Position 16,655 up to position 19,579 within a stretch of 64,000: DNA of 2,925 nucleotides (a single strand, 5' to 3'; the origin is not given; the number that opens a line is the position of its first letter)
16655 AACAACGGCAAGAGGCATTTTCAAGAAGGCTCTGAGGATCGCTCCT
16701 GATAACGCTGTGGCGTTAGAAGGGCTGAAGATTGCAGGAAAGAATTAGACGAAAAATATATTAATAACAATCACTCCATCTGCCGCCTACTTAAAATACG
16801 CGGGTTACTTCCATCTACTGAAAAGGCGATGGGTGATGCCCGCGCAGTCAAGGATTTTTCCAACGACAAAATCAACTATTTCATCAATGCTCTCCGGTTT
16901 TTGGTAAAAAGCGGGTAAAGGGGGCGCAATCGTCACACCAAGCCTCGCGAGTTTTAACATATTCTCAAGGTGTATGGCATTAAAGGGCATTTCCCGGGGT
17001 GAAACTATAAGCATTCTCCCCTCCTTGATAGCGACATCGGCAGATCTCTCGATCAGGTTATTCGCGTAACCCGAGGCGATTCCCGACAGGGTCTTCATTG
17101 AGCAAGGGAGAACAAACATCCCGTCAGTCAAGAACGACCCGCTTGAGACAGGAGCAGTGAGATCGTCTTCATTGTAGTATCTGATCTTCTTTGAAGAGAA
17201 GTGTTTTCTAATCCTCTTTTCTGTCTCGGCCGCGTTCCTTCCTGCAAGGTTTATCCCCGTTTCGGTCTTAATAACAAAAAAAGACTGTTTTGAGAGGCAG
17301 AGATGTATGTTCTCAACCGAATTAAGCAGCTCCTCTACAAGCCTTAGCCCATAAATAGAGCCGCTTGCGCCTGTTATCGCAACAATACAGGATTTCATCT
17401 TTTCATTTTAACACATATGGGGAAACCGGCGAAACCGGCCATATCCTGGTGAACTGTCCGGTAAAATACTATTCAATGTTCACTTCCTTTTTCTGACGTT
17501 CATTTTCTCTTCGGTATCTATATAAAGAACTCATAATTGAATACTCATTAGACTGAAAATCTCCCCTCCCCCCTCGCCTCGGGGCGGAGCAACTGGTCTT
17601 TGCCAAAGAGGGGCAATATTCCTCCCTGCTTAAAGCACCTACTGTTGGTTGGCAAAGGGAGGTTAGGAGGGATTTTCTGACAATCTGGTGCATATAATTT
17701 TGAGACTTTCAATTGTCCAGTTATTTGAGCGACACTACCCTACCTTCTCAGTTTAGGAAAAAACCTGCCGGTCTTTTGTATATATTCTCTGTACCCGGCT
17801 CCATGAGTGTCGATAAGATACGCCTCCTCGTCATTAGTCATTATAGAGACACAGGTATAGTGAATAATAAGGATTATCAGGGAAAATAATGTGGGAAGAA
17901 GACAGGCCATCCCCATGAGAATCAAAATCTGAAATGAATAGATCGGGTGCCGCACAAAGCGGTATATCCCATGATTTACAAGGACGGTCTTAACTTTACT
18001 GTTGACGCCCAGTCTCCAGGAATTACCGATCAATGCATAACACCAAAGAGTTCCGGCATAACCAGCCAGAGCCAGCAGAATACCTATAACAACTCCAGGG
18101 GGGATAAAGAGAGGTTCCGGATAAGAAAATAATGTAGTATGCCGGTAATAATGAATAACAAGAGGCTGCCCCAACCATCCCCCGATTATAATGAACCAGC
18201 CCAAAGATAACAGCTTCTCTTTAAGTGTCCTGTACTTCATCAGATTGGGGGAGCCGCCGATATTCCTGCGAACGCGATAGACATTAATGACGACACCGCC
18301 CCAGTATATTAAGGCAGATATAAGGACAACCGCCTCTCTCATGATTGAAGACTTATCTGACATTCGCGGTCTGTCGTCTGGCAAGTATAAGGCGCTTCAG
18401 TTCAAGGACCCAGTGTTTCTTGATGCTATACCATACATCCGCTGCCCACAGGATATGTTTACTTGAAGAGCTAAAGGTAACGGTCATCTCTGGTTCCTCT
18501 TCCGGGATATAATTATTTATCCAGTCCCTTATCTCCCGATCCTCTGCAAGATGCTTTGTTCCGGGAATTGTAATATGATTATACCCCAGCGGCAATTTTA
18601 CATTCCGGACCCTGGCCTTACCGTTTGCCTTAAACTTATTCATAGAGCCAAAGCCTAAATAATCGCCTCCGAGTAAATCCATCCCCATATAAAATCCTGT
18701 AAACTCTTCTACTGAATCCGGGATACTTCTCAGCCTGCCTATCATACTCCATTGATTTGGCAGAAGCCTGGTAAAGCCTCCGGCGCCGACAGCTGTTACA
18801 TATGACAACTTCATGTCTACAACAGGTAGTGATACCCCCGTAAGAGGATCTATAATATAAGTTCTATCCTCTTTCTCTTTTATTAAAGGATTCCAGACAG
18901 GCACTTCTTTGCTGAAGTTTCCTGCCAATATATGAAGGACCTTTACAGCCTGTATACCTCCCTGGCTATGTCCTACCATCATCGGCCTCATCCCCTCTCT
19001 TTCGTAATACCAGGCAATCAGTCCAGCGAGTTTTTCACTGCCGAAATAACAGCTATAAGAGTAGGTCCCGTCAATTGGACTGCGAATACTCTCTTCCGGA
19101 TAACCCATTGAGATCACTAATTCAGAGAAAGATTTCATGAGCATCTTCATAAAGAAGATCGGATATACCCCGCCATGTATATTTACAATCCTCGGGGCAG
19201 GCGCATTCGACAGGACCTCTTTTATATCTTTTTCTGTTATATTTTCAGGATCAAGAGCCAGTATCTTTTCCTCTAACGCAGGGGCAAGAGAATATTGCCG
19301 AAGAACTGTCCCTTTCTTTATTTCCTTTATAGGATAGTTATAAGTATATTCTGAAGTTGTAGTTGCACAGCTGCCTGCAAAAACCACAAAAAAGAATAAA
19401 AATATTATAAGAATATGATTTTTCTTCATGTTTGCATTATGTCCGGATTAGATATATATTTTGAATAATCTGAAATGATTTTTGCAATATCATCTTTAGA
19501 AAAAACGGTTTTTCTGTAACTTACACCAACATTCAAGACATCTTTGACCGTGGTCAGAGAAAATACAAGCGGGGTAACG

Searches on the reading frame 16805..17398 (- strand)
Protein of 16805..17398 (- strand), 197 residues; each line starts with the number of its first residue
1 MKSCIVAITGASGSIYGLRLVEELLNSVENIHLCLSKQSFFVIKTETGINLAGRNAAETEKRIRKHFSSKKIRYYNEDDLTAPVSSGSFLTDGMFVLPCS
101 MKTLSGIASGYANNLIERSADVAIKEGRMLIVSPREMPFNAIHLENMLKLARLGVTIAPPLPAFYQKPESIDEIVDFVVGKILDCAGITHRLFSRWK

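Call 5: search_protein_families(library=pfam, proteins=[window:16805-17398:-], max_evalue=0.01)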
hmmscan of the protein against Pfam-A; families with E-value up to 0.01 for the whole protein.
window:16805-17398:- (197 aa): 1 family
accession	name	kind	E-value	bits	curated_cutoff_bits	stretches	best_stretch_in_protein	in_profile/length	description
PF02441.25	Flavoprotein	-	7.7e-41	139.8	22.7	1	3-184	2-160/162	Flavoprotein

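Call 21: search_protein_families(library=ncbifam, proteins=[window:16805-17398:-], max_evalue=0.01)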
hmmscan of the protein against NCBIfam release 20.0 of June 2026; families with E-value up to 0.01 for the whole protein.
window:16805-17398:- (197 aa): 5 families
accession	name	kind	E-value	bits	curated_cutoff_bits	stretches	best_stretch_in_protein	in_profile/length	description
TIGR00421.1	ubiX_pad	subfamily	2.8e-64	216.2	108.9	1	4-196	2-181/181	UbiX family flavin prenyltransferase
NF004685.0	PRK06029.1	subfamily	2.6e-63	213.5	188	1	1-197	1-185/187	UbiX family flavin prenyltransferase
NF041206.1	VdcB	exception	1.5e-62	210.6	290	1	5-197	3-183/184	non-oxidative hydroxyarylic acid decarboxylases subunit B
NF041218.1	BagM_FevK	exception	4.1e-55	186.5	420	1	4-196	3-183/215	bagremycin/ferroverdin biosynthesis UbiX family decarboxylase BagM/FevK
TIGR00521.1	coaBC_dfp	equivalog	1.4e-05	24.4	219.7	1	2-162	4-151/392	bifunctional phosphopantothenoylcysteine decarboxylase/phosphopantothenate--cysteine ligase CoaBC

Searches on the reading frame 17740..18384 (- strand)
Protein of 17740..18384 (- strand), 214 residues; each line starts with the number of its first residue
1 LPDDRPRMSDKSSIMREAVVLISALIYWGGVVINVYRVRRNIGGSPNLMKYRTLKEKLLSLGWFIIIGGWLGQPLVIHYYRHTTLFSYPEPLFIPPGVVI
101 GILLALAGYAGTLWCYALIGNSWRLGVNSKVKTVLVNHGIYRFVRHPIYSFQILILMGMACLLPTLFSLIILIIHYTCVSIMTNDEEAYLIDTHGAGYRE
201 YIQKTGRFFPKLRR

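Call 4: search_protein_families(library=pfam, proteins=[window:17740-18384:-], max_evalue=0.01)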
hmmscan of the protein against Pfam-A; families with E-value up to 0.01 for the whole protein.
window:17740-18384:- (214 aa): 2 families
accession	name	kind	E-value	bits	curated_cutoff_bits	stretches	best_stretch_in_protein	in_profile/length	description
PF04140.19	ICMT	-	5.6e-10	39.9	24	1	103-191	3-94/95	Isoprenylcysteine carboxyl methyltransferase (ICMT) family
PF04191.18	PEMT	-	1.4e-09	38.8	25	1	98-191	3-99/105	Phospholipid methyltransferase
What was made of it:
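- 17740..18384 (-): ICMT/PEMT-family integral-membrane methyltransferase. Accessory tail. ICMT 39.9 bits and PEMT 38.8 bits, both above their cutoffs (call 4).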

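Call 21: search_protein_families(library=ncbifam, proteins=[window:17740-18384:-], max_evalue=0.01)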
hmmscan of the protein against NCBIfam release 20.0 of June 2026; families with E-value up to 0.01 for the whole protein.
window:17740-18384:- (214 aa): 3 families
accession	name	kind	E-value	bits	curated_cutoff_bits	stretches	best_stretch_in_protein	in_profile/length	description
NF040696.1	isopcys_mtase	equivalog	5e-17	62.4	160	1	43-212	26-190/190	protein-S-isoprenylcysteine O-methyltransferase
TIGR04571.1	LmtA_Leptospira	exception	1.9e-07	31.1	325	1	128-213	81-167/252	lipid A Kdo2 1-phosphate O-methyltransferase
NF045656.1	MeththiolMtaseMddA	equivalog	1.2e-05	24.8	270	1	133-208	163-236/238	methanethiol S-methyltransferase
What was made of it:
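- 17740..18384 (-): Weak NCBIfam matches to isoprenylcysteine methyltransferase (62 bits) and to the Leptospira lipid A 1-phosphate methyltransferase LmtA (31 bits) (call 21).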

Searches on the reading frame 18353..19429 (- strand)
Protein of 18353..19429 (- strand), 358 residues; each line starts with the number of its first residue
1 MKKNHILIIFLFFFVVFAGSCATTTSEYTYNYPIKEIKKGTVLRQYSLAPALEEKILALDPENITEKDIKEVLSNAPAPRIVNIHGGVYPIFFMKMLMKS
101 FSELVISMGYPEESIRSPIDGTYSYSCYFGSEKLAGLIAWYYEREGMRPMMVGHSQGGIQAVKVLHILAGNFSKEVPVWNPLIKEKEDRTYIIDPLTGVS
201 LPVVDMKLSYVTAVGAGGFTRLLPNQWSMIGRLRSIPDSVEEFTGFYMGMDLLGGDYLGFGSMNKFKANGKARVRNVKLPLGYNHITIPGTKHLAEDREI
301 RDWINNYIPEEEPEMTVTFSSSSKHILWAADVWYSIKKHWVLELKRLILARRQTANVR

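Call 4: search_protein_families(library=pfam, proteins=[window:18353-19429:-], max_evalue=0.01)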
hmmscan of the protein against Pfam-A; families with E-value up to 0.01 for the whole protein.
window:18353-19429:- (358 aa): 0 families

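Call 21: search_protein_families(library=ncbifam, proteins=[window:18353-19429:-], max_evalue=0.01)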
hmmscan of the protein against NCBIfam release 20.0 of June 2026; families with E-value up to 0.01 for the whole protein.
window:18353-19429:- (358 aa): 0 families
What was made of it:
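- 18353..19429 (-): Lipoprotein with a GHSQGG nucleophile elbow and a divergent alpha/beta-hydrolase-like fold. Accessory tail, acting outside the cytoplasm. No Pfam or NCBIfam hit (calls 4 and 21).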

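Call 43: find_homologous_proteins(query=window:18353-19429:-, max_evalue=0.001)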
Query window:18353-19429:- (358 aa): 2677 proteins with E <= 0.001 among 5952 candidates; the best 120 are listed.
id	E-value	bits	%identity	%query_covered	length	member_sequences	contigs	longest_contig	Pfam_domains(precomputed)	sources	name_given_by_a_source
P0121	5.9e-241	817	99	100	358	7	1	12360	-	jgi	jgi:hypothetical protein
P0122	4.2e-199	679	82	99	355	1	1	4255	-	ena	-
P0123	1.0e-198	678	83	99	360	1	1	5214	-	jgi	jgi:hypothetical protein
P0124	6.4e-174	596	73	99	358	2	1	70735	-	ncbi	-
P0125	2.1e-173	594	73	99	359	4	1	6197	-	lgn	-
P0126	1.7e-171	588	72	99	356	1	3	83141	-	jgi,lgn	jgi:hypothetical protein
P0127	3.4e-171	587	72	98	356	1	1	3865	-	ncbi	-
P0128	8.3e-171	586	72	99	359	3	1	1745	-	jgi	jgi:hypothetical protein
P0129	1.2e-170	585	72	100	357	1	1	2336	-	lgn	-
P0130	1.5e-168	579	73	95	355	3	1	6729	-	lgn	-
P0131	6.6e-168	576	70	99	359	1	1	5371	-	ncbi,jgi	jgi:hypothetical protein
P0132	2.0e-167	575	72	99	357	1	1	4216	-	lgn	-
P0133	3.7e-166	571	68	99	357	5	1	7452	-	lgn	-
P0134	1.8e-165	568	68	100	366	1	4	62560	-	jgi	jgi:hypothetical protein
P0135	5.2e-164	564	67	100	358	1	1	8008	-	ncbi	-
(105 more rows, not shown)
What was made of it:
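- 18353..19429 (-): 2677 homologues, all annotated 'hypothetical' (call 43).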

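Call 54: predict_structure(alignment_id=A1)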
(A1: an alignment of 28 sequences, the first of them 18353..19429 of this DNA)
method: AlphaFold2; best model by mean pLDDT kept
length: 358 residues; sequences in the alignment: 28
mean_pLDDT: 85.2   pTM: 0.86
mean pLDDT of the five models: 85.2, 84.5, 84.2, 82.5, 81.1
residues with pLDDT >= 90: 219; 70-90: 71; 50-70: 46; < 50: 22
segments of 3 or more residues with pLDDT < 50: 19-26, 251-260
pLDDT, mean of each block of 10 residues (from residue 1): 59 52 52 71 84 98 97 96 81 86 98 93 90 97 95 90 96 95 94 93 97 70 68 91 84 44 80 92 79 96 95 90 94 98 96 72
secondary structure, 60 per line:
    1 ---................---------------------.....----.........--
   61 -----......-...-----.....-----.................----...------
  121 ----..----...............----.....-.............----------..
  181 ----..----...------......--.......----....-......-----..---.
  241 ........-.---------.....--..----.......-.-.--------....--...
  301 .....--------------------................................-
elements in order: H4-19 H41-45 H50-58 H66-71 E81-85 H91-107 H131-145 E150-154 H156-168 E191-193 E200-202 E208-214 H219-222 H224-229 E240-248 H261-264 E273-279 H292-295 H298-305 H326-357

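Call 58: fold_search(model_id=the predicted structure, library=pdb)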
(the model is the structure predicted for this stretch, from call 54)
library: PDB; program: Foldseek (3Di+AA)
matches with E <= 10: 678; with E <= 0.001: 0
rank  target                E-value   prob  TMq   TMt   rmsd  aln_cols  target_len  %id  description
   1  4m0m                  6.8e-03  0.80  0.21  0.11  12.1       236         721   11  The crystal structure of a functionally unknown protein lpg2422 from Legionella pneumophila subsp. pneumophila str. Phil (released 2013-08-21)
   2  3e0x_A                7.7e-03  0.89  0.30  0.41   8.2       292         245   12  The crystal structure of a Lipase-esterase related protein from Clostridium acetobutylicum ATCC 824 (released 2008-09-30)
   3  6ob0_A                1.8e-02  0.69  0.22  0.18  10.3       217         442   10  Compound 2 bound structure of WT Lipoprotein Lipase in Complex with GPIHBP1 Mutant N78D N82D produced in HEK293-F cell (released 2019-05-08)
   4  3llc                  2.8e-02  0.41  0.25  0.32  10.1       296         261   12  Crystal structure of Putative hydrolase (YP_002548124.1) from Agrobacterium vitis S4 at 1.80 A resolution (released 2010-03-23)
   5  7oex_A                3.0e-02  0.75  0.21  0.36   7.6       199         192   10  Crystal structure of RBBP9 in complex with phenylalanine (released 2021-12-22)
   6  4ftw                  4.2e-02  0.51  0.26  0.37   9.1       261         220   13  Crystal structure of a carboxyl esterase N110C/L145H at 2.3 angstrom resolution (released 2012-10-03)
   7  7zb2_FFF              4.8e-02  0.28  0.25  0.15  12.4       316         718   13  apo macrocyclase OphP (released 2022-07-06)
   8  6oau_A                5.1e-02  0.54  0.23  0.20  10.3       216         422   13  Apo Structure of WT Lipoprotein Lipase in Complex with GPIHBP1 Mutant N78D N82D produced in GnTI-deficient HEK293-F ce (released 2019-05-08)
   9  2fzv_B                5.7e-02  0.28  0.25  0.34  13.6       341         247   12  Crystal Structure of an apo form of a Flavin-binding Protein from Shigella flexneri (released 2006-02-21)
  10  7xri_A                5.7e-02  0.12  0.16  0.21  14.3       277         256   10  Feruloyl esterase mutant -S106A (released 2023-05-17)
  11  7xri_D                5.7e-02  0.10  0.16  0.21  14.3       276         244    9  Feruloyl esterase mutant -S106A (released 2023-05-17)
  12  6rt8_A                6.4e-02  0.30  0.24  0.27  11.2       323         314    6  Structure of catharanthine synthase - an alpha-beta hydrolase from Catharanthus roseus with a cleaviminium intermediat (released 2020-03-04)
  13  2qs9_A                6.8e-02  0.51  0.24  0.39   8.0       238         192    9  Crystal structure of the human retinoblastoma-binding protein 9 (RBBP-9). NESG target HR2978 (released 2007-08-14)
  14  7zb2_HHH              6.8e-02  0.23  0.24  0.14  12.8       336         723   11  apo macrocyclase OphP (released 2022-07-06)
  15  9hs1_C                6.8e-02  0.08  0.15  0.13  18.8       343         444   10  Crystal structure of the Escherichia coli nucleosidase PpnN (partial alarmone form) (released 2025-11-12)
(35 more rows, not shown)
